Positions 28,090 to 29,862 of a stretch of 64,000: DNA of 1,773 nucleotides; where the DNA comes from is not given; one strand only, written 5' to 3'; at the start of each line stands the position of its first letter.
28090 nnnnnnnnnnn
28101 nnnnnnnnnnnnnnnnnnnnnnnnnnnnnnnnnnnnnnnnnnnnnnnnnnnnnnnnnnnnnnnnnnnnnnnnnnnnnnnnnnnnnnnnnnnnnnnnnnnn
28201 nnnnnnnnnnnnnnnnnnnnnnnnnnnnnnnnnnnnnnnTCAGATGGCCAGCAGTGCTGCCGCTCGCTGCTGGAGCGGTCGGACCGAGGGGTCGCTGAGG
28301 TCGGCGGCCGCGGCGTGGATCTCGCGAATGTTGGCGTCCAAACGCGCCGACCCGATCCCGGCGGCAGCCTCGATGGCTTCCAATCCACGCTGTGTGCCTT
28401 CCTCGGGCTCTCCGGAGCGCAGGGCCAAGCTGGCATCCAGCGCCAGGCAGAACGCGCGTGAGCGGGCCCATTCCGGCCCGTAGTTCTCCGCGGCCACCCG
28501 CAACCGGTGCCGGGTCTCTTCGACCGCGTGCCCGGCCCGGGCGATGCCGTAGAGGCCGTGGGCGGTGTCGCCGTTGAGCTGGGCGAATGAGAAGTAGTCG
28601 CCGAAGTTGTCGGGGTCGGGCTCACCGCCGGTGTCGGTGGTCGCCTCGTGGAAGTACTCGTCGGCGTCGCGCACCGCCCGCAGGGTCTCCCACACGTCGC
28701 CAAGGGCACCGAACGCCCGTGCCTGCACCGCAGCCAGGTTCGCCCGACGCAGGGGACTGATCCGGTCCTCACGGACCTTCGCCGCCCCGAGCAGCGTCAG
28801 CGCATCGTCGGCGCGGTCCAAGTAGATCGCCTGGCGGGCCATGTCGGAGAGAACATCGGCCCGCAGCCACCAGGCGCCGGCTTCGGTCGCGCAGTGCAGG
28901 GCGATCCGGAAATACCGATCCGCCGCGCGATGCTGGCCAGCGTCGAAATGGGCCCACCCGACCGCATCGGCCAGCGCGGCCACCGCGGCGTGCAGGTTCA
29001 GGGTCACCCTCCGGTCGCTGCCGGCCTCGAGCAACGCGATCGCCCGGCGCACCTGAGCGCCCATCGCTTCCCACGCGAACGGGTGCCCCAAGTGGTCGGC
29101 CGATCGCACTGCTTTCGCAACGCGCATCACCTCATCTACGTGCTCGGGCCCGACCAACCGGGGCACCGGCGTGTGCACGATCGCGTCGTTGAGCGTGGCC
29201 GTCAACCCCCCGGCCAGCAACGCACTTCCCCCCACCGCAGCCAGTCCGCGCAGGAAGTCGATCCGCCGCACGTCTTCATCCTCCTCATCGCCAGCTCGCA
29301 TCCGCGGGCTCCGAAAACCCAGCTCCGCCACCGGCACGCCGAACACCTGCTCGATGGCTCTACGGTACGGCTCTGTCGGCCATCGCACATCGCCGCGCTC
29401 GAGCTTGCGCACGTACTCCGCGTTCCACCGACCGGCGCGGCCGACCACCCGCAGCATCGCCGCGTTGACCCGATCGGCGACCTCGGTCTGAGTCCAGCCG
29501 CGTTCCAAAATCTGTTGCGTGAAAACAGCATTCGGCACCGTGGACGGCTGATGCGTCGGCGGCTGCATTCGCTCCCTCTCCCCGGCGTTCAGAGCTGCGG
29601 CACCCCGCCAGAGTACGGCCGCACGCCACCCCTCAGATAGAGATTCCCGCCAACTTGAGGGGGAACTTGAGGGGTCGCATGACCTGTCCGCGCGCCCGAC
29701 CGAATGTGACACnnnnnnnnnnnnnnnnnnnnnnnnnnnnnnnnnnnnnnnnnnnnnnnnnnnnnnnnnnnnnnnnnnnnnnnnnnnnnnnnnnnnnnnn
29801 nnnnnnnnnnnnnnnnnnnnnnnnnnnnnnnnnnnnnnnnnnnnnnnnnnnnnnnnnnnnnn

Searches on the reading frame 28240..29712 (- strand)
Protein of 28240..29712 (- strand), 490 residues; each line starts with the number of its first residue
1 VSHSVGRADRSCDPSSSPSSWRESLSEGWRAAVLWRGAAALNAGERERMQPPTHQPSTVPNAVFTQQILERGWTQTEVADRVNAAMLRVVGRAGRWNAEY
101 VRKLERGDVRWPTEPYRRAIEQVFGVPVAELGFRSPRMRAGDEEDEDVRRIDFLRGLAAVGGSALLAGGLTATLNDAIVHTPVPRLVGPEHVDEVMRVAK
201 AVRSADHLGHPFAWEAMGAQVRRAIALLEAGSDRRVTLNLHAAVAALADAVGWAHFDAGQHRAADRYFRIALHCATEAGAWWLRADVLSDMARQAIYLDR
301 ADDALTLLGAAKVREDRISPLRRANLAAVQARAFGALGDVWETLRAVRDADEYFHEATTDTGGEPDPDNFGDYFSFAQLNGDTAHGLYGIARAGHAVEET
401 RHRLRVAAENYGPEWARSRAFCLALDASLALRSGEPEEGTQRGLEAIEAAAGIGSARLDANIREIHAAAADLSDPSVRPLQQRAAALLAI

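Call 19: search_protein_families(library=pfam, proteins=[window:28240-29712:-], max_evalue=0.01)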
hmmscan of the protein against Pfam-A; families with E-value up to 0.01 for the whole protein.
window:28240-29712:- (490 aa): 2 families
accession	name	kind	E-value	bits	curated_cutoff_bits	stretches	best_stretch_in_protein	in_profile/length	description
PF01381.28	HTH_3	-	0.00046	20.6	23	0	99-131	24-55/55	Helix-turn-helix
PF13560.12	HTH_31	-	0.002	18.8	27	1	70-131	12-61/64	Helix-turn-helix domain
